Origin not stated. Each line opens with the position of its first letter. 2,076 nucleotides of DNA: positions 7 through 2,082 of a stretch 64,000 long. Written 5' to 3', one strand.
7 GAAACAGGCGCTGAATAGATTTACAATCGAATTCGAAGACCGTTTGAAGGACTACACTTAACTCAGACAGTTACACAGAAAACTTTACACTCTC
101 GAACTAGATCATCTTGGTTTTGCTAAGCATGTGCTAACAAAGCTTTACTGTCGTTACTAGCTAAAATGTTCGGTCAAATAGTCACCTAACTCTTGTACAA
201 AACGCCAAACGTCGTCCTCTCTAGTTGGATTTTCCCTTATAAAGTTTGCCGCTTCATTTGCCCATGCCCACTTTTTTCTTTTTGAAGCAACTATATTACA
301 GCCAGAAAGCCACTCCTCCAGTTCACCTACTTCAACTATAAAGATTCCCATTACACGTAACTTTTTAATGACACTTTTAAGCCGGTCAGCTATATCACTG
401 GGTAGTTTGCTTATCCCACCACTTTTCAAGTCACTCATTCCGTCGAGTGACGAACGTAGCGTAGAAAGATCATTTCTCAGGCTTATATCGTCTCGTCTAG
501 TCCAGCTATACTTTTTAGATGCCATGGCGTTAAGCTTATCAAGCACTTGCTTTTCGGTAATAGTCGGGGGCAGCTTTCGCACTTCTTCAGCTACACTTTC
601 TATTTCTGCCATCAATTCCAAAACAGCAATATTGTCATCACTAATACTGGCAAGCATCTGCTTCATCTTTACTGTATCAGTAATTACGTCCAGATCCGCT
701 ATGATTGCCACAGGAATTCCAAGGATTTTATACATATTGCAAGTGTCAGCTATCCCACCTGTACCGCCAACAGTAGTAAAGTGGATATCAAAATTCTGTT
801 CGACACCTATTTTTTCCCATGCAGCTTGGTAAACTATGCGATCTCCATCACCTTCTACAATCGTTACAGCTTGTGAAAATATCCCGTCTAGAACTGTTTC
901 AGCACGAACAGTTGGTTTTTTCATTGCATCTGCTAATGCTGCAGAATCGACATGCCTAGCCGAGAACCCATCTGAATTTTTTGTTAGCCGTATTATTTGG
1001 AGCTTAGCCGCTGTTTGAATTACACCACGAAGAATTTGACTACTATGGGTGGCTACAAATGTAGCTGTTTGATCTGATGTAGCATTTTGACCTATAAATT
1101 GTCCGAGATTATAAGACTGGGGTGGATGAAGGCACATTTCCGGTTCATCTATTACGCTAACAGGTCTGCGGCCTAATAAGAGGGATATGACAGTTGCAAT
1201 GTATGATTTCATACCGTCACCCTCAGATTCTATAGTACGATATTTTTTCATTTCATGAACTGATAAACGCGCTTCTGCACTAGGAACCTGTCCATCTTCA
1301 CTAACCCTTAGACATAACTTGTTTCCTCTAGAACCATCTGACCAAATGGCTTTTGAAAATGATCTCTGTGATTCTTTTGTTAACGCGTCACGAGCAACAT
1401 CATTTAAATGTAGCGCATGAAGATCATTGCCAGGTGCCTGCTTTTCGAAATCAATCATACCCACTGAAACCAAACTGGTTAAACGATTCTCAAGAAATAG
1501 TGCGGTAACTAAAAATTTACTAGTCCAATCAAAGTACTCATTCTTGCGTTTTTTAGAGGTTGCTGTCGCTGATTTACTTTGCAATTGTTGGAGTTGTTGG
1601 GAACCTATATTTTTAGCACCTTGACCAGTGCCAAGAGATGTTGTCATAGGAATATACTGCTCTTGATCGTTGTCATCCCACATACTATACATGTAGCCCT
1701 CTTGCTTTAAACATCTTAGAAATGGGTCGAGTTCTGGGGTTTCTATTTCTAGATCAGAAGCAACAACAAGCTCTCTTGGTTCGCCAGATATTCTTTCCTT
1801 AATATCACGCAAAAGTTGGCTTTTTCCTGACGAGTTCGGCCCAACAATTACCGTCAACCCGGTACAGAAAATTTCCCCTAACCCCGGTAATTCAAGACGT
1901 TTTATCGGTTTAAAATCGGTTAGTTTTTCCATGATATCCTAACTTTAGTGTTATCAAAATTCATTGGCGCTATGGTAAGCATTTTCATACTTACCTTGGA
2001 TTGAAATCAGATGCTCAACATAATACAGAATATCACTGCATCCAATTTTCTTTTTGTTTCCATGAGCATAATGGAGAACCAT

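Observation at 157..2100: Stand-alone OLD-family ATPase/TOPRIM nuclease with a small ORF just upstream, at the window edge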

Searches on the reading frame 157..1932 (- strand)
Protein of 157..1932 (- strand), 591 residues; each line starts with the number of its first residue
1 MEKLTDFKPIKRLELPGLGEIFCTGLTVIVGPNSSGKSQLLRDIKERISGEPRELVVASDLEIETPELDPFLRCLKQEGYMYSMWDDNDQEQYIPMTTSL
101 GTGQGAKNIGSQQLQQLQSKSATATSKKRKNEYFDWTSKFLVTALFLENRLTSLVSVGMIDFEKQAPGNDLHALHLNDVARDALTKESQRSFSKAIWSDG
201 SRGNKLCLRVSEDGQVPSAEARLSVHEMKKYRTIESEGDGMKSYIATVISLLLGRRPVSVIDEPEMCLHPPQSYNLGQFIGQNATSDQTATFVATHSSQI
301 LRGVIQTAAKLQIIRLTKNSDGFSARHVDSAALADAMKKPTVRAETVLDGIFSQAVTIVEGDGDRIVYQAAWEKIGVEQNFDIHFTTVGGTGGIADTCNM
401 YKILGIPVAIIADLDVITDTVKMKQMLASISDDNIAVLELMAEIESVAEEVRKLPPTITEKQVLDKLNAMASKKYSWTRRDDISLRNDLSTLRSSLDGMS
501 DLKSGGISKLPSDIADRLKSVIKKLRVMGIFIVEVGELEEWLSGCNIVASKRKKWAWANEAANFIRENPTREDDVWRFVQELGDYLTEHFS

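Call 3: search_protein_families(library=pfam, proteins=[window:157-1932:-], max_evalue=1)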
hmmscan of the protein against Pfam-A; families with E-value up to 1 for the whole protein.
window:157-1932:- (591 aa): 9 families
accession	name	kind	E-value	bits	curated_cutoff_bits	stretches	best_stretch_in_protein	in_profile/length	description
PF13304.12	AAA_21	-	2.4e-13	51.3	27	2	220-301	221-303/304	AAA domain, putative AbiEii toxin, Type IV TA system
PF20469.4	OLD-like_TOPRIM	-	5.4e-11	43.3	23.2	1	351-415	1-67/67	Overcoming lysogenization defect protein-like, TOPRIM domain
PF13175.12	AAA_15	-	9.5e-08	32.5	32.1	2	237-300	301-373/374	AAA ATPase domain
PF13476.12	AAA_23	-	0.0027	18.8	27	1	22-129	17-105/201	AAA domain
PF02463.25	SMC_N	-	0.0028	17.5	40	1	22-44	22-44/220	RecF/RecN/SMC N terminal domain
PF13191.12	AAA_16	-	0.009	17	32.6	1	24-84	24-82/167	AAA ATPase domain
PF09818.15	ABC_ATPase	-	0.014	14.9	23.2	1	23-60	78-119/283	P-loop domain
PF00005.33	ABC_tran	-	0.089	13.8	25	1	26-50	13-37/137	ABC transporter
PF03467.21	Smg4_UPF3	-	0.15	12.6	24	1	451-478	8-37/172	Smg-4/UPF3 family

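Call 4: search_protein_families(library=padloc, proteins=[window:157-1932:-], max_evalue=1)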
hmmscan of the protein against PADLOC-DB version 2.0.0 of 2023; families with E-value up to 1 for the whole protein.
window:157-1932:- (591 aa): 103 families (the best 25 are shown)
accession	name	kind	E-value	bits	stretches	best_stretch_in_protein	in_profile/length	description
PDLC02358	Old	-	2.8e-19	67.4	1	259-451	288-483/578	Old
PDLC02980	AriA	-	2.8e-17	61.7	2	119-301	141-303/304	-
PDLC02915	ATPase-Toprim_I-B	-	8.5e-16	55.9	1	233-430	227-421/623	-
PDLC00066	GajA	-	2.8e-15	53.9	1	259-524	282-539/567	AAA ATPase domain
PDLC00075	GajA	-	1.1e-13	48.6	1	219-405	230-406/536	AAA ATPase domain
PDLC03878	NsnB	-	1.8e-13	49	2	211-315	191-294/345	-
PDLC00303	PtuA1|PtuA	-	1.3e-11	42.3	2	238-325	217-304/386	AAA ATPase domain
PDLC00070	GajA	-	1.7e-11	41.4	1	259-448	294-474/596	AAA ATPase domain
PDLC02981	AriAB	-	4.3e-11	40.2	2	260-392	335-469/694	-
PDLC00096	GajA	-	1.4e-10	38.5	1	208-463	234-501/630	AAA ATPase domain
PDLC00099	GajA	-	3.5e-10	37.5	2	256-436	299-482/626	AAA ATPase domain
PDLC02336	AbiLi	-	3.6e-10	37.9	1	222-332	214-328/340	AbiLi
PDLC04168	GajA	-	1.2e-09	35.5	1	253-442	274-454/570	-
PDLC04169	GajA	-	1.4e-09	35.8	1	245-439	125-316/434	-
PDLC00082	GajA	-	1.4e-09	34.9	1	260-431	377-553/694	AAA ATPase domain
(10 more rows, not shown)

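Call 5: search_protein_families(library=ncbifam, proteins=[window:157-1932:-], max_evalue=1)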
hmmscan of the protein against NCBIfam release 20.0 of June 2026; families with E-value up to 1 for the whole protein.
window:157-1932:- (591 aa): 13 families
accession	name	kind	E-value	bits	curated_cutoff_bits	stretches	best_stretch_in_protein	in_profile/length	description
NF038234.1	retron_eff_Eco8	equivalog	2.3e-10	39.7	250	1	234-368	245-391/679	retron Eco8 family effector endonuclease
NF040873.1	AztA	equivalog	0.0048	16.5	220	1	25-43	19-37/191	zinc ABC transporter ATP-binding protein AztA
NF000355.4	ribo_prot_ABC_F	equivalog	0.012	14.5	380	1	28-63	343-378/499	ribosomal protection-like ABC-F family protein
TIGR02169.1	SMC_prok_A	equivalog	0.019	12.6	729.4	1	22-40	21-39/1165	chromosome segregation protein SMC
NF010068.0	PRK13548.1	equivalog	0.022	13.9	261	1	25-50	32-57/261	heme ABC transporter ATP-binding protein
NF041760.1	PtuA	equivalog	0.025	13.5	500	0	4-47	57-95/524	retron Ec78 anti-phage system effector ATPase PtuA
TIGR01189.1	ccmA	equivalog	0.033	13.9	131.6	0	26-43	28-45/198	heme ABC exporter ATP-binding protein CcmA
NF007027.0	PRK09493.1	equivalog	0.035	13.4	379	1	26-69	29-71/240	glutamine ABC transporter ATP-binding protein GlnQ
NF045487.1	ASRP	equivalog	0.035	12.7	300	1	22-46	12-36/593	archaea-specific SMC-related protein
NF003034.1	PRK03918.1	equivalog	0.058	11.3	700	0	22-42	21-41/878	DNA double-strand break repair ATPase Rad50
NF010680.0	PRK14079.1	equivalog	0.06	12.3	386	1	22-54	21-53/349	recombination protein F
NF047739.1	antiphage_MADS3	equivalog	0.11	11.6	420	0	26-41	23-38/427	methylation-associated defense system AAA family ATPase MAD3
TIGR02168.1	SMC_prok_B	equivalog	0.23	9.1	567.35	1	22-38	21-37/1181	chromosome segregation protein SMC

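Call 6: find_encoding_contigs(protein=window:157-1932:-, flank=10000, max_places=10)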
Protein window:157-1932:- (591 aa): no gene with exactly this product is on record in the collection.

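Call 8: find_homologous_proteins(query=window:157-1932:-)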
Query window:157-1932:- (591 aa): 647 proteins with E <= 0.001 among 8000 candidates; the best 120 are listed.
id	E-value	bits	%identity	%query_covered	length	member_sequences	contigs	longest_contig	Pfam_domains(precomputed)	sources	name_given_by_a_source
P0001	0.0e+0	1318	100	100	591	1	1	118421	PF20469.5,PF13175.13,PF13304.13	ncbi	-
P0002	0.0e+0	1104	83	100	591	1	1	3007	PF20469.5,PF13175.13,PF13304.13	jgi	-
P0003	0.0e+0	1099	82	100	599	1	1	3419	PF20469.5,PF13175.13,PF13304.13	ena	-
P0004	0.0e+0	1091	81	100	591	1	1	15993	PF20469.5,PF13175.13,PF13304.13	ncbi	-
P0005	0.0e+0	1090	80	100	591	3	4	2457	PF20469.5,PF13175.13,PF13304.13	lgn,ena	-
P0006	0.0e+0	1082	80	100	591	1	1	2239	PF20469.5,PF13175.13,PF13304.13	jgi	-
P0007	0.0e+0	1035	78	100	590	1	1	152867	PF20469.5,PF13175.13,PF13304.13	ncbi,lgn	-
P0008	0.0e+0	1014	75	100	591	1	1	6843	PF20469.5,PF13175.13,PF13304.13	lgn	-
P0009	1.2e-287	973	73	100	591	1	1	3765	PF20469.5,PF13175.13,PF13304.13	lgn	-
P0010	1.9e-283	959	71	100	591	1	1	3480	PF20469.5,PF13175.13,PF13304.13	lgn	-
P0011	1.0e-278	944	71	100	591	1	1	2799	PF20469.5,PF13175.13,PF13304.13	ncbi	-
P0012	4.1e-278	942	69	100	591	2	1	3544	PF20469.5,PF13175.13,PF13304.13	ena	-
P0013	3.6e-277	939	69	100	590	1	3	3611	PF20469.5,PF13175.13,PF13304.13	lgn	-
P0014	3.4e-273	925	68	100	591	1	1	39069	PF20469.5,PF13175.13,PF13304.13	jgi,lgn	jgi:hypothetical protein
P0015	2.1e-272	923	67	100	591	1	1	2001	PF20469.5,PF13175.13,PF13304.13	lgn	-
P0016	4.7e-271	918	67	100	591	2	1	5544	PF20469.5,PF13175.13,PF13304.13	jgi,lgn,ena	-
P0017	5.0e-271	918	68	100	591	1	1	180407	PF20469.5,PF13175.13,PF13304.13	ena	-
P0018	3.9e-269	912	67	100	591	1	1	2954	PF20469.5,PF13175.13,PF13304.13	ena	-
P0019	4.9e-261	885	65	99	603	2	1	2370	PF20469.5,PF13175.13,PF13304.13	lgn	-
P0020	1.4e-259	880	65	100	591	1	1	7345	PF20469.5,PF13175.13,PF13304.13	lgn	-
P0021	8.3e-257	871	64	100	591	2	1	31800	PF20469.5,PF13175.13,PF13304.13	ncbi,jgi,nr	ncbi:MAG TPA: AAA family ATPase [Gallionella sp.]|nr:AAA family ATPase [Gallionella sp.]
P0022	4.2e-256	869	65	99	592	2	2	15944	PF20469.5,PF13175.13,PF13304.13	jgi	jgi:predicted ATPase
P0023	4.2e-255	866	64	100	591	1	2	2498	PF20469.5,PF13175.13,PF13304.13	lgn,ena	-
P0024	6.1e-255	865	64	100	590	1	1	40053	PF20469.5,PF13175.13,PF13304.13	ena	-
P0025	1.3e-254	864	64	100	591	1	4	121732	PF20469.5,PF13175.13,PF13304.13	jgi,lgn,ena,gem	jgi:hypothetical protein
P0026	2.1e-254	863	64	99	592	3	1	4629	PF20469.5,PF13175.13,PF13304.13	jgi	-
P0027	1.6e-253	861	64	99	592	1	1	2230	PF20469.5,PF13175.13,PF13304.13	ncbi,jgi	-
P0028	2.1e-253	860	63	100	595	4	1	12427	PF20469.5,PF13175.13,PF13304.13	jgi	-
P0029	4.3e-253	859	64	100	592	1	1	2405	PF20469.5,PF13175.13,PF13304.13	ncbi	-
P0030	6.3e-253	859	63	100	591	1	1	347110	PF20469.5,PF13175.13,PF13304.13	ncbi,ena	-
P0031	7.0e-253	858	64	100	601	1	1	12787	PF20469.5,PF13175.13,PF13304.13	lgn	-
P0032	1.2e-252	858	64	100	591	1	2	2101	PF20469.5,PF13175.13,PF13304.13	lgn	-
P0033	1.5e-252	857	64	100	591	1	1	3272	PF20469.5,PF13175.13,PF13304.13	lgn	-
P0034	2.0e-252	857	64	99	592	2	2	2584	PF20469.5,PF13175.13,PF13304.13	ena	-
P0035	1.4e-251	854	63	99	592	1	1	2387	PF20469.5,PF13175.13,PF13304.13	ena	-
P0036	7.0e-251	852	64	99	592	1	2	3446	PF20469.5,PF13175.13,PF13304.13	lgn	-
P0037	1.0e-248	845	62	100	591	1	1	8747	PF20469.5,PF13175.13,PF13304.13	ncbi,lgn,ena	-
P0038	5.8e-248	842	63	100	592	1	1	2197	PF20469.5,PF13175.13,PF13304.13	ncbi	-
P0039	9.9e-248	841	63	100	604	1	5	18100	PF20469.5,PF13175.13,PF13304.13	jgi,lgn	-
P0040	1.5e-247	841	62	100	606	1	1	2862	PF20469.5,PF13175.13,PF13304.13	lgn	-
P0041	5.1e-247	839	63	99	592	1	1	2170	PF20469.5,PF13175.13,PF13304.13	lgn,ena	-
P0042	1.1e-246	838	63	100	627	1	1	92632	PF20469.5,PF13175.13,PF13304.13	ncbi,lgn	-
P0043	1.4e-246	838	62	100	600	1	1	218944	PF20469.5,PF13175.13,PF13304.13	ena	-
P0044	2.0e-246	837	61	100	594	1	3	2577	PF20469.5,PF13175.13,PF13304.13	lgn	-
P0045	2.9e-246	837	63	100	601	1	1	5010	PF20469.5,PF13175.13,PF13304.13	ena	-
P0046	3.1e-246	836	61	100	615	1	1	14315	PF20469.5,PF13175.13,PF13304.13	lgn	-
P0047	1.4e-244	831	63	100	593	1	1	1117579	PF20469.5,PF13175.13,PF13304.13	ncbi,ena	-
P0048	2.6e-244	830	62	100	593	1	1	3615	PF20469.5,PF13175.13,PF13304.13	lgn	-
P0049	1.3e-243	828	62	98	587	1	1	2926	PF20469.5,PF13175.13,PF13304.13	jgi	jgi:hypothetical protein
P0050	1.4e-242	824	61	100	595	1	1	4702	PF20469.5,PF13304.13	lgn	-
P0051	1.7e-241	821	60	100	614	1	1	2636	PF20469.5,PF13175.13,PF13304.13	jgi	jgi:hypothetical protein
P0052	2.8e-240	817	63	96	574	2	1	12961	PF20469.5,PF13175.13,PF13304.13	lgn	-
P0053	3.1e-240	817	61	98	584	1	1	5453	PF20469.5,PF13175.13,PF13304.13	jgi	jgi:ABC-type cobalamin/Fe3+-siderophores transport system ATPase subunit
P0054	7.2e-239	812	59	100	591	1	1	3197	PF20469.5,PF13175.13,PF13304.13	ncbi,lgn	-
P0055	4.9e-238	809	64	94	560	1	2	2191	PF20469.5,PF13175.13,PF13304.13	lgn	-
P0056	1.7e-236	804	61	99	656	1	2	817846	PF20469.5,PF13175.13,PF13304.13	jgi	jgi:hypothetical protein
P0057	1.9e-235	801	65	90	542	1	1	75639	PF20469.5,PF13175.13,PF13304.13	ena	-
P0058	7.6e-235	799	60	99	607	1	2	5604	PF20469.5,PF13175.13,PF13304.13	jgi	-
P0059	8.8e-233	792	59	99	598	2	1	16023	PF20469.5,PF13175.13,PF13304.13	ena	-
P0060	3.3e-231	787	64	91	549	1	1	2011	PF20469.5,PF13175.13,PF13304.13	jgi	jgi:predicted ATP-dependent endonuclease of OLD family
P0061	2.9e-229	780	58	100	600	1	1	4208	PF20469.5,PF13175.13,PF13304.13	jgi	-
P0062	1.3e-228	778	59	99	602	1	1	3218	PF20469.5,PF13175.13,PF13304.13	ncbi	-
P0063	1.7e-228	778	58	99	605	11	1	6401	PF20469.5,PF13175.13,PF13304.13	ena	-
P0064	6.6e-226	769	59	99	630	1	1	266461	PF20469.5,PF13175.13,PF13304.13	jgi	jgi:hypothetical protein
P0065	1.6e-222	758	58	99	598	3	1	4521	PF20469.5,PF13175.13,PF13304.13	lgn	-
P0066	1.7e-221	755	57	99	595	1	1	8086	PF20469.5,PF13175.13,PF13304.13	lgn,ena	-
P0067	9.4e-213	726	59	90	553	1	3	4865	PF20469.5,PF13304.13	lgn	-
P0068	2.1e-211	721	74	73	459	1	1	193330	PF20469.5,PF13175.13,PF13304.13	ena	-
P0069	1.4e-210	719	70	77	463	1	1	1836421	PF20469.5,PF13304.13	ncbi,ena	-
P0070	2.5e-203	695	71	72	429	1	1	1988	PF20469.5,PF13175.13,PF13304.13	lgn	-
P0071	6.6e-203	693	62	84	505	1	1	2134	PF20469.5,PF13304.13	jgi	-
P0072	3.1e-202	691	53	99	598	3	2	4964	PF20469.5,PF13175.13,PF13304.13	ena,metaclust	metaclust:\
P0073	2.0e-201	689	53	99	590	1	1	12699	PF20469.5,PF13175.13,PF13304.13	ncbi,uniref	ncbi:TOPRIM nucleotidyl transferase/hydrolase domain-containing protein [Sedimenticola sp.]|uniref:T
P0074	5.9e-201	687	51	100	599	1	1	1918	PF20469.5,PF13175.13,PF13304.13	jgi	jgi:hypothetical protein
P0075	8.0e-201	687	53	99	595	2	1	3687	PF20469.5,PF13175.13,PF13304.13,PF13191.13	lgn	-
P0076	1.2e-200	686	53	99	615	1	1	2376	PF20469.5,PF13175.13,PF13304.13,PF13191.13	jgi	jgi:hypothetical protein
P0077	1.8e-199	682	53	100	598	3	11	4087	PF20469.5,PF13175.13,PF13304.13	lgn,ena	-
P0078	2.0e-199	682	51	99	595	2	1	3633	PF20469.5,PF13304.13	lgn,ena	-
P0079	8.0e-198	677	50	99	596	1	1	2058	PF20469.5,PF13304.13,PF13191.13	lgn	-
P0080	9.1e-198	677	52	99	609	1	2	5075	PF20469.5,PF13175.13,PF13304.13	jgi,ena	-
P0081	1.1e-197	676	53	99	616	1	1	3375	PF20469.5,PF13175.13,PF13304.13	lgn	-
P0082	1.7e-197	676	74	67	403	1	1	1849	PF13175.13,PF13304.13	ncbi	ncbi:MAG: AAA family ATPase, partial [Candidatus Thiodiazotropha endolucinida]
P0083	3.2e-197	675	52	99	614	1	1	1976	PF20469.5,PF13175.13,PF13304.13,PF13191.13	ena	-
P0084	8.1e-197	673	52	99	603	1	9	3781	PF20469.5,PF13175.13,PF13304.13,PF13191.13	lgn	-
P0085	1.4e-196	673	51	99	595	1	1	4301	PF20469.5,PF13175.13,PF13304.13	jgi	jgi:hypothetical protein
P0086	2.1e-196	672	52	99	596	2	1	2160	PF20469.5,PF13175.13,PF13304.13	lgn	-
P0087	2.3e-196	672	52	99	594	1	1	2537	PF20469.5,PF13175.13,PF13304.13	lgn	-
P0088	2.8e-196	672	52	99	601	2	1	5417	PF20469.5,PF13175.13,PF13304.13,PF13191.13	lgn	-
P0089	3.0e-196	672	52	99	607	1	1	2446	PF20469.5,PF13175.13,PF13304.13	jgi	jgi:hypothetical protein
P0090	3.8e-196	671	51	99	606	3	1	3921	PF20469.5,PF13175.13,PF13304.13,PF13191.13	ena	-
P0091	4.2e-196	671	54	100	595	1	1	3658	PF20469.5,PF13175.13,PF13304.13,PF13191.13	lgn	-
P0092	1.3e-195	669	52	99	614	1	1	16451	PF20469.5,PF13175.13,PF13304.13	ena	-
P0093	2.4e-195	669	51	99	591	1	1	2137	PF20469.5,PF13175.13,PF13304.13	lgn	-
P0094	6.8e-195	667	51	99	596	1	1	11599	PF20469.5,PF13175.13,PF13304.13,PF13191.13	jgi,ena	-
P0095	8.2e-195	667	52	99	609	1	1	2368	PF20469.5,PF13175.13,PF13304.13,PF13191.13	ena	-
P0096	1.0e-194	666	51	100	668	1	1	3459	PF20469.5,PF13175.13,PF13304.13,PF13191.13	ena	-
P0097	1.1e-194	666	51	99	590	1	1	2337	PF20469.5,PF13175.13,PF13304.13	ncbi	-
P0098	1.2e-194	666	52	99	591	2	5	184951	PF20469.5,PF13175.13,PF13304.13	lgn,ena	-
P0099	1.8e-194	666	51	99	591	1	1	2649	PF20469.5,PF13175.13,PF13304.13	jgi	jgi:hypothetical protein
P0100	3.8e-194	665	51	99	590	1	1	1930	PF20469.5,PF13175.13,PF13304.13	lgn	-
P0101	6.2e-194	664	51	99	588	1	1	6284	PF20469.5,PF13175.13,PF13304.13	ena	-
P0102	8.6e-194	663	51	99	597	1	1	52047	PF20469.5,PF13175.13,PF13304.13,PF13191.13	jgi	jgi:OLD-like protein/putative AbiEii toxin of type IV toxin-antitoxin system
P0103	1.4e-193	663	51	100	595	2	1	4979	PF20469.5,PF13175.13,PF13304.13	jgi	-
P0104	1.7e-193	662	51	99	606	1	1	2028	PF20469.5,PF13175.13,PF13304.13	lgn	-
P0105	1.8e-193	662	51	99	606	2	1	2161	PF20469.5,PF13175.13,PF13304.13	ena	-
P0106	2.1e-193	662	52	99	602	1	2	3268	PF20469.5,PF13175.13,PF13304.13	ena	-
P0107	2.8e-193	662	51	99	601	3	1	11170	PF20469.5,PF13175.13,PF13304.13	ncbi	ncbi:MAG: AAA family ATPase [Burkholderiales bacterium]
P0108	3.3e-193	661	51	100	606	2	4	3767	PF20469.5,PF13175.13,PF13304.13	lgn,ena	-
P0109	4.9e-193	661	52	100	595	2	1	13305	PF20469.5,PF13304.13,PF13191.13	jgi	jgi:hypothetical protein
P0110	5.9e-193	661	51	100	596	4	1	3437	PF20469.5,PF13175.13,PF13304.13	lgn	-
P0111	6.3e-193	661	50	100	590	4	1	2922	PF20469.5,PF13304.13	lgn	-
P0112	7.0e-193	660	52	99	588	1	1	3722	PF20469.5,PF13175.13,PF13304.13,PF13191.13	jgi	jgi:AAA domain, putative AbiEii toxin, Type IV TA system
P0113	9.2e-193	660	50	99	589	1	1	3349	PF20469.5,PF13175.13,PF13304.13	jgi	jgi:Overcoming lysogenization defect protein-like, TOPRIM domain/AAA domain, putative AbiEii toxin, 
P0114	1.1e-192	660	52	99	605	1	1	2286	PF20469.5,PF13304.13,PF13191.13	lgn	-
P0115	1.4e-192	659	53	99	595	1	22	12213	PF20469.5,PF13175.13,PF13304.13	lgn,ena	-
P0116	1.8e-192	659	51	99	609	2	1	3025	PF20469.5,PF13175.13,PF13304.13,PF13191.13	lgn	-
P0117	2.2e-192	659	52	99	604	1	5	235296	PF20469.5,PF13304.13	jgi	jgi:AAA domain, putative AbiEii toxin, Type IV TA system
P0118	2.6e-192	658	52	99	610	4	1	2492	PF20469.5,PF13175.13,PF13304.13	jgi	jgi:hypothetical protein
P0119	3.0e-192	658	52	100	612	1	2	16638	PF20469.5,PF13175.13,PF13304.13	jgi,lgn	jgi:hypothetical protein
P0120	3.5e-192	658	51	99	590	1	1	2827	PF20469.5,PF13175.13,PF13304.13,PF13191.13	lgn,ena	-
